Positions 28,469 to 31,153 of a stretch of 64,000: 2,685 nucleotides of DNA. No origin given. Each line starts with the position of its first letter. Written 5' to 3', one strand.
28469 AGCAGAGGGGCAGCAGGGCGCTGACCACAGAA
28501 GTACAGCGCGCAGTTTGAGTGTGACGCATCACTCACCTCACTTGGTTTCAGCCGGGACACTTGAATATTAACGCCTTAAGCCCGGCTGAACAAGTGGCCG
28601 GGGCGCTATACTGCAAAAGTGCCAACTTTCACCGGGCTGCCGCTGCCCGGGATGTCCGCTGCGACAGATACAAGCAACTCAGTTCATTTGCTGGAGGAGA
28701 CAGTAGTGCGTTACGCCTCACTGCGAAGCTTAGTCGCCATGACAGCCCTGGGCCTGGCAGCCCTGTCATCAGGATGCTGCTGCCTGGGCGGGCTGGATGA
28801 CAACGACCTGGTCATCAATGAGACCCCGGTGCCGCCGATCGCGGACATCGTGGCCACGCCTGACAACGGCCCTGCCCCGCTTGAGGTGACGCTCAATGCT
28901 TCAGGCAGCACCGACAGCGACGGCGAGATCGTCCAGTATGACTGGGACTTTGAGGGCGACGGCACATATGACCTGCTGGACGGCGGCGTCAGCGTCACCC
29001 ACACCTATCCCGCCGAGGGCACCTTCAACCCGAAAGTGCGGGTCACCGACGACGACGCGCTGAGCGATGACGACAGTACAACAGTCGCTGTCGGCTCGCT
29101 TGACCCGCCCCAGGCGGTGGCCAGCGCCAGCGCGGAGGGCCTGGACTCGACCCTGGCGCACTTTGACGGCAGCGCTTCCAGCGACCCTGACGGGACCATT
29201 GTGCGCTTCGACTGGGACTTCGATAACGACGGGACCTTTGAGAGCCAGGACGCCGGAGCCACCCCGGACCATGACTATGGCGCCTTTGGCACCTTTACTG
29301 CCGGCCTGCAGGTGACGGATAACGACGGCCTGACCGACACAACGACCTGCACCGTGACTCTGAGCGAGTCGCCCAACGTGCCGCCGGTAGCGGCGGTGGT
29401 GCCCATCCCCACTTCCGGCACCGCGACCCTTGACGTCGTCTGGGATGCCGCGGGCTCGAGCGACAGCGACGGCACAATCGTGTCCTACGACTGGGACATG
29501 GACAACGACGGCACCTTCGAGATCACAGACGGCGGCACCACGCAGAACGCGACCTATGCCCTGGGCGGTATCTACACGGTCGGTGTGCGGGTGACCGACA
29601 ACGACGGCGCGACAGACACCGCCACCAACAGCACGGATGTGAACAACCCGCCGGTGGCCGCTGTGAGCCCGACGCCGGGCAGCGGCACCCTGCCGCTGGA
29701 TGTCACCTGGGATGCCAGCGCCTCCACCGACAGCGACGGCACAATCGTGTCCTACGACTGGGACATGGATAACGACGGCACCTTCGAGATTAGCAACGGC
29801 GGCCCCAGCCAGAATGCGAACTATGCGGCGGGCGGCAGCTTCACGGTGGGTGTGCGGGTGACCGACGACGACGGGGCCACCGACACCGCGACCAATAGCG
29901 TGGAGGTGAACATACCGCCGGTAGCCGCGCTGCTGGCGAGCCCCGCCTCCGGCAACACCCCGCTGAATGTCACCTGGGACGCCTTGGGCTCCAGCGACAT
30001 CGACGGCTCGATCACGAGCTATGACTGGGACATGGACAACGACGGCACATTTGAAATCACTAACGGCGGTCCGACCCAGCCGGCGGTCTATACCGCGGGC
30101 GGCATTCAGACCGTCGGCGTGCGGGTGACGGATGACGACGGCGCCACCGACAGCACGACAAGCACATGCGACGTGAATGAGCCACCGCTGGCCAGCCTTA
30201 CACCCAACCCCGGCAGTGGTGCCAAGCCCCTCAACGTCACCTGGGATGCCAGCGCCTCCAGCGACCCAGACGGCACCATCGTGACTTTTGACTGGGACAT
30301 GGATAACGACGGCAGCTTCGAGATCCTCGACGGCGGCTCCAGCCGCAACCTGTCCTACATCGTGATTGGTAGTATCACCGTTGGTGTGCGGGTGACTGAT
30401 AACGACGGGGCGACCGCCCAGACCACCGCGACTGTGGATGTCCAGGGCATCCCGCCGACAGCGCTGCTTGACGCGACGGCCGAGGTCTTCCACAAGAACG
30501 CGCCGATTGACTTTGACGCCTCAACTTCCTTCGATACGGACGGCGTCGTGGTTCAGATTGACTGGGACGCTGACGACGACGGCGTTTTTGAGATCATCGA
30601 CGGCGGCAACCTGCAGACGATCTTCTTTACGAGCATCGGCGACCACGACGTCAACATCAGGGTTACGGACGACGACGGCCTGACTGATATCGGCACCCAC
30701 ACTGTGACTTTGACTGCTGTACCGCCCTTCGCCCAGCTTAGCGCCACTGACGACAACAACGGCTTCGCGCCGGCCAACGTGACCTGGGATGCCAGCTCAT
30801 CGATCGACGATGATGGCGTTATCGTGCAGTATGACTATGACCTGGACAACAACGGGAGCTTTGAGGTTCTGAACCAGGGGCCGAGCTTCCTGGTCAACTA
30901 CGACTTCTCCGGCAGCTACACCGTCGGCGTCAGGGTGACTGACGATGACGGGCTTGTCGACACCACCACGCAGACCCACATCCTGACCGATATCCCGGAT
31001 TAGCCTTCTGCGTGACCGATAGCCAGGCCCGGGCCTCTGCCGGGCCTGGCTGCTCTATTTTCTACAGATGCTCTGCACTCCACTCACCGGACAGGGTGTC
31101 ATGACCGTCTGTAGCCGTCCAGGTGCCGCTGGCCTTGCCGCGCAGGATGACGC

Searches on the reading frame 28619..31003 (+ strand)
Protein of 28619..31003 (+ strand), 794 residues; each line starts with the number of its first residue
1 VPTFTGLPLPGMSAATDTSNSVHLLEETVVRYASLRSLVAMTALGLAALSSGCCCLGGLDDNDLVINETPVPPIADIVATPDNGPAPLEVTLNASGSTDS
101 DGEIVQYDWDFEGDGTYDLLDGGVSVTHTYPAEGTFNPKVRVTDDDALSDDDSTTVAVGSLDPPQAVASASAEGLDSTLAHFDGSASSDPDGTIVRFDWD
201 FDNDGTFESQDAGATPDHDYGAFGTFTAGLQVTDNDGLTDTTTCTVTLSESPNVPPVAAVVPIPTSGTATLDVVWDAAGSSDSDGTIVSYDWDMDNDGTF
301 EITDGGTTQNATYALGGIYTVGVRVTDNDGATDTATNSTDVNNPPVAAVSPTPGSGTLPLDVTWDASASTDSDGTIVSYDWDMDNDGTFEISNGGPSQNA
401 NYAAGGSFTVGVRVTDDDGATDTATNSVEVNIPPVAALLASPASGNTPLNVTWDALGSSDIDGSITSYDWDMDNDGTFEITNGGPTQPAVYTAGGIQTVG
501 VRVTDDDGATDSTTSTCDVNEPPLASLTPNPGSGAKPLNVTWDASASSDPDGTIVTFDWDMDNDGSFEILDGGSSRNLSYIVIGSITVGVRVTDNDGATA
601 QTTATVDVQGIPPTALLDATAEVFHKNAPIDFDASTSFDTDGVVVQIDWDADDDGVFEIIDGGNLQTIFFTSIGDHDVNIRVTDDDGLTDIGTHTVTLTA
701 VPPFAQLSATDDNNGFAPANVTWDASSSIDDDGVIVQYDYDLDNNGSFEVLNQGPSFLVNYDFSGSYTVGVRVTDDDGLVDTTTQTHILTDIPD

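Call 17: search_protein_families(library=pfam, proteins=[window:28619-31003:+], max_evalue=0.001)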
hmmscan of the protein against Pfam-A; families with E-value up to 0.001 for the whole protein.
window:28619-31003:+ (794 aa): 8 families
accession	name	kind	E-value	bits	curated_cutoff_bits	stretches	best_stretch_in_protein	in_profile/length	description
PF18911.6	PKD_4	-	1.9e-86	284.7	27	8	71-156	2-83/85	PKD domain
PF00801.26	PKD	-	6.7e-67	221.9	23.5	8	79-154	6-77/80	PKD domain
PF22352.2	K319L-like_PKD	-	7.2e-38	128.9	27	5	89-158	13-84/84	K319L-like, PKD domain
PF17963.7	Big_9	-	1.2e-13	52.1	23.6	0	342-428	1-88/89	Bacterial Ig domain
PF21027.3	Sde0182_C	-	1.3e-09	38.9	27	0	540-559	2-21/83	Cellulose-binding protein Sde0182, C-terminal domain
PF16967.11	TcfC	-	2.5e-08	33.8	29.4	0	764-786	43-65/68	E-set like domain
PF20305.4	pYEATS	-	1.9e-06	28.1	26.9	0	570-601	36-67/73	prokaryotic YEATS domain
PF08329.16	ChitinaseA_N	-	3.7e-06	27.1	21.2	0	269-367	38-125/133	Chitinase A, N-terminal domain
